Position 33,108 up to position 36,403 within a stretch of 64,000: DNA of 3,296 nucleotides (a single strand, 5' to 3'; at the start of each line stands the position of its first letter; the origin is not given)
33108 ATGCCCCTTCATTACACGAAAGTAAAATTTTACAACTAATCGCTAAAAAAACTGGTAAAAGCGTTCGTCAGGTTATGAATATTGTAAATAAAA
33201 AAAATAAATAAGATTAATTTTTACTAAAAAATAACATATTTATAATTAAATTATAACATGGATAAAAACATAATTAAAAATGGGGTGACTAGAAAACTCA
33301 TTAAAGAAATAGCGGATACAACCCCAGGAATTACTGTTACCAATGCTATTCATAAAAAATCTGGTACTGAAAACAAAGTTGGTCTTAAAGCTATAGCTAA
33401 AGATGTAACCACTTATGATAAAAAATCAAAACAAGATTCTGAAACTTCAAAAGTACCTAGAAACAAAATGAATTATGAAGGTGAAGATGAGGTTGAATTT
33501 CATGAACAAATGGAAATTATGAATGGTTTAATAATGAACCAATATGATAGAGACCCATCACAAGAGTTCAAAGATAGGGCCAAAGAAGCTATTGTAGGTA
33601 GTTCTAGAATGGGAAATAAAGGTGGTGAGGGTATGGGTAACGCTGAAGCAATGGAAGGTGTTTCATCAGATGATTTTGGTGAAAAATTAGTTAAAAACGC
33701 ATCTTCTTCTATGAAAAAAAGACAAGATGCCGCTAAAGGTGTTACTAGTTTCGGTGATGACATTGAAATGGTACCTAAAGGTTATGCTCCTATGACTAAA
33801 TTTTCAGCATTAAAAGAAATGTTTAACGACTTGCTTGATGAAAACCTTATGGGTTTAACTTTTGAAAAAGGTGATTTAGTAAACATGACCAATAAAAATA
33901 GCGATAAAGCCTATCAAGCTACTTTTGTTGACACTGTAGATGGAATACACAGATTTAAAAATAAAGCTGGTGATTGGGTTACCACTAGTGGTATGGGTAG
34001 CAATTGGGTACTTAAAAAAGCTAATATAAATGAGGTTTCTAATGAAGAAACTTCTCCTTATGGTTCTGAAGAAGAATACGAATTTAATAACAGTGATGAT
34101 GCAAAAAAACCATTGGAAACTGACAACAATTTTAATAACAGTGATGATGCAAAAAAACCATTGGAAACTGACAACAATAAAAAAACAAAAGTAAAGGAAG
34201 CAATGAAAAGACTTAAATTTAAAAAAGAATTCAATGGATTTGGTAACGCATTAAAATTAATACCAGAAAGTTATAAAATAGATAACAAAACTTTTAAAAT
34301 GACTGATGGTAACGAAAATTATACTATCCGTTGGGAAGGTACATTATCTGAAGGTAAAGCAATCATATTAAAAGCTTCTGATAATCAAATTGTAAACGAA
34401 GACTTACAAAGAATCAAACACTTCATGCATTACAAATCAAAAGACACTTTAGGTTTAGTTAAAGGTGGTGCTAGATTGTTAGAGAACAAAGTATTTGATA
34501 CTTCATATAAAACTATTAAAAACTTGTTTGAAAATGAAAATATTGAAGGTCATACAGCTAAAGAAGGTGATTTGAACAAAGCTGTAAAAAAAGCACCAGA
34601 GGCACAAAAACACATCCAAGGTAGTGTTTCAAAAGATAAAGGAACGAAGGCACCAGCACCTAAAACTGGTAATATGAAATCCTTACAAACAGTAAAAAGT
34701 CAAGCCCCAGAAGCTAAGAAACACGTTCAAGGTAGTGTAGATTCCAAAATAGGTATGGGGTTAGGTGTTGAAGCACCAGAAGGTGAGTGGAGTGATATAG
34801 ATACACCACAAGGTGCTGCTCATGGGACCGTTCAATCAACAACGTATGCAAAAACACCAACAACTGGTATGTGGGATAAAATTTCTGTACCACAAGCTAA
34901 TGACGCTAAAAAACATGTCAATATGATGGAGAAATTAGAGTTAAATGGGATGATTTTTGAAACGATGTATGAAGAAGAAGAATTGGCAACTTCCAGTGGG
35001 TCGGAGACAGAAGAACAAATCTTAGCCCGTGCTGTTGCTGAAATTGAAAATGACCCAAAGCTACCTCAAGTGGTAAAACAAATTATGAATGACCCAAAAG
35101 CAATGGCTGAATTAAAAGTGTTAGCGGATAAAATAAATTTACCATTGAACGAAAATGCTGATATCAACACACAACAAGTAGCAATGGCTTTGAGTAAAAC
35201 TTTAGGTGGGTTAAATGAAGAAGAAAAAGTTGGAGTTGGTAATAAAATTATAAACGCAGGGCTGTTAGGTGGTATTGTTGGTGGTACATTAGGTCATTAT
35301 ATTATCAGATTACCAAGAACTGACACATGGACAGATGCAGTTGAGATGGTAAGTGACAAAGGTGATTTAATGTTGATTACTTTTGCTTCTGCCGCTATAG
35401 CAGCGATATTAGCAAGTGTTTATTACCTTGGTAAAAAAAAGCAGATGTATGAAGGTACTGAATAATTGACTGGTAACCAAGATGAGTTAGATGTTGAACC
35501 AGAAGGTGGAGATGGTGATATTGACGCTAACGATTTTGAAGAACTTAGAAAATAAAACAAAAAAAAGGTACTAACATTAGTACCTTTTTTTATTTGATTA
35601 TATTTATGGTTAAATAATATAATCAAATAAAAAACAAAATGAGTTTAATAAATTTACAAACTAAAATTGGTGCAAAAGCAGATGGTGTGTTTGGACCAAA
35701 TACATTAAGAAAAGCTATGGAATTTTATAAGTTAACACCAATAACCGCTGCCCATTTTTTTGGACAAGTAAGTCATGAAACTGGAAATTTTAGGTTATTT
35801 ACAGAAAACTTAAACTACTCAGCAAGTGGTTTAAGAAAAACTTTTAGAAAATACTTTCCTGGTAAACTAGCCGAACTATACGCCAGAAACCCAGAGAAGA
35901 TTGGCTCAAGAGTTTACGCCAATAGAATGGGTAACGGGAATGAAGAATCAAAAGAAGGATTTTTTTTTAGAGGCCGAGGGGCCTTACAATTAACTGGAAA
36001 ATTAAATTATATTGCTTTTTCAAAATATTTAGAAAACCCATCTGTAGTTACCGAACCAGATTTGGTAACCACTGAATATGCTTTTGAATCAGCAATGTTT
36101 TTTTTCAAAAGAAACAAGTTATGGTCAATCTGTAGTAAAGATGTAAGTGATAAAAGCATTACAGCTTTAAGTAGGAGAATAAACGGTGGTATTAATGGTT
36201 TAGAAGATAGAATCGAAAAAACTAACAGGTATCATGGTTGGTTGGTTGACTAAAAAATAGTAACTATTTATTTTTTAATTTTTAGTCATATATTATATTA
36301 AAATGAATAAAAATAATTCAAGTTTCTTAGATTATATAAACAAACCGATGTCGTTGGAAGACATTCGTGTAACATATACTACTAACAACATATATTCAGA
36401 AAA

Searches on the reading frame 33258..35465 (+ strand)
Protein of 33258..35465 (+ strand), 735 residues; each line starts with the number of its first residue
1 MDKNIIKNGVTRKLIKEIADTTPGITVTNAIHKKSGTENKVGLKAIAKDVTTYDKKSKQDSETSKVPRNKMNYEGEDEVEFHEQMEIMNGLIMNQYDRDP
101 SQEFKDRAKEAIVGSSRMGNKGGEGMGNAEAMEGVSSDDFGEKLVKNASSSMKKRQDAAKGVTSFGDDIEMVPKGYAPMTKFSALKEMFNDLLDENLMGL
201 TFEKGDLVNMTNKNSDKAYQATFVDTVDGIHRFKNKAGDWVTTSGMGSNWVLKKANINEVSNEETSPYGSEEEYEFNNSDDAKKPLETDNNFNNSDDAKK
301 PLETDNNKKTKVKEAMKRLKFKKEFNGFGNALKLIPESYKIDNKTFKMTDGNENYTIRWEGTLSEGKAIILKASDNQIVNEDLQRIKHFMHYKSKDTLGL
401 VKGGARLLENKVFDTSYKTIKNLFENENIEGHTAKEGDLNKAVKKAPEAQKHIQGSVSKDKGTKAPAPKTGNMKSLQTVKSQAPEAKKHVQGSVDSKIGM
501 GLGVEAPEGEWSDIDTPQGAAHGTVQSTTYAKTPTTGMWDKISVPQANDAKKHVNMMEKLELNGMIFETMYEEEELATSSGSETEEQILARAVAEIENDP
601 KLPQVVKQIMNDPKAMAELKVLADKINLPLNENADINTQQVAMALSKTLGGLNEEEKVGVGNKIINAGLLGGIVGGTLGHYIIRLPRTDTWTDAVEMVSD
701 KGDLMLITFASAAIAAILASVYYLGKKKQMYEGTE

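Call 26: search_protein_families(library=pfam, proteins=[window:33258-35465:+], max_evalue=0.01)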
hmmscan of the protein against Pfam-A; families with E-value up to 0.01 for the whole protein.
window:33258-35465:+ (735 aa): 1 family
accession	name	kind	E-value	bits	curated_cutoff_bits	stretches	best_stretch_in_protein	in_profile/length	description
PF23214.1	SH3_CYT4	-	0.00015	21.8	27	1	202-253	3-55/73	Mitochondrial protein cyt-4 SH3 domain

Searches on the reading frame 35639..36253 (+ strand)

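Call 26: search_protein_families(library=pfam, proteins=[window:35639-36253:+], max_evalue=0.01)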
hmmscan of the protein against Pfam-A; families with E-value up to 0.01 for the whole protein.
window:35639-36253:+ (204 aa): 1 family
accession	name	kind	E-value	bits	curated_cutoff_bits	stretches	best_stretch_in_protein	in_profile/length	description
PF00182.24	Glyco_hydro_19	-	8.3e-05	22.9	25.5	1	81-158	80-156/232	Chitinase class I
